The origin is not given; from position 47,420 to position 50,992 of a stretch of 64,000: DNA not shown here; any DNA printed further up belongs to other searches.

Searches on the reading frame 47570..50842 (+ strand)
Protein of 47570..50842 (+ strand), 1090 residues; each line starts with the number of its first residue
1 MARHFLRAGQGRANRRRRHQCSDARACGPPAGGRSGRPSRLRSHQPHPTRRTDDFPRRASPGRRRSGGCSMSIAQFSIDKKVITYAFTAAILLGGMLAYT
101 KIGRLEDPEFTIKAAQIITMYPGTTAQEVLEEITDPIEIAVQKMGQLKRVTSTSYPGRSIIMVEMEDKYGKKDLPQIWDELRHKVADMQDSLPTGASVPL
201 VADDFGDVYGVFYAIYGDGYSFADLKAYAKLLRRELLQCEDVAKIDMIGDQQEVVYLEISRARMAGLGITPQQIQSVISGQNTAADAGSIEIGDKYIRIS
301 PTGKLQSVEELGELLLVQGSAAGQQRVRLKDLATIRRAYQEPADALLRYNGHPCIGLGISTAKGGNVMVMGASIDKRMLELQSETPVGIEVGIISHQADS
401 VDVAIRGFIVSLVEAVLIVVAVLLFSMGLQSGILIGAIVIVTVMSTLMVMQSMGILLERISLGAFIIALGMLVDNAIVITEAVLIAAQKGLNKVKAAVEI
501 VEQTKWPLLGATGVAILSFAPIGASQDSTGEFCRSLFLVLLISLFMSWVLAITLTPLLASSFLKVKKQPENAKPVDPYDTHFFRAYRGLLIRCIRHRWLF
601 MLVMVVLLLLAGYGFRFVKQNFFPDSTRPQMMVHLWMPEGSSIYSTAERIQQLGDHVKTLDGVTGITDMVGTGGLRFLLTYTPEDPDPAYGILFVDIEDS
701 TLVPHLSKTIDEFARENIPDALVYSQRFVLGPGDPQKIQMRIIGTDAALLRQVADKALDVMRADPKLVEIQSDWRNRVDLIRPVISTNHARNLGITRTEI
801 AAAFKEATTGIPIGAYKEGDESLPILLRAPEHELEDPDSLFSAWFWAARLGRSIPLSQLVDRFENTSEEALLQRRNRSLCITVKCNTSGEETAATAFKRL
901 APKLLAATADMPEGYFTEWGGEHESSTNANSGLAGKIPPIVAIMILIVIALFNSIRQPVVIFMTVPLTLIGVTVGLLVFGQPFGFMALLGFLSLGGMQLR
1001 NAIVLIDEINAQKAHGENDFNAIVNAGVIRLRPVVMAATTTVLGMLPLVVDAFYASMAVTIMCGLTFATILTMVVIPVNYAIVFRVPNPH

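Call 73: search_protein_families(library=pfam, proteins=[window:47570-50842:+], max_evalue=0.01)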
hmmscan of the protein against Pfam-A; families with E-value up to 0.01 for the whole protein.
window:47570-50842:+ (1090 aa): 1 family
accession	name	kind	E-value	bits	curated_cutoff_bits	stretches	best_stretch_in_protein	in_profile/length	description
PF00873.25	ACR_tran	-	3.8e-150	502.1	28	1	73-1083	1-1020/1021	AcrB/AcrD/AcrF family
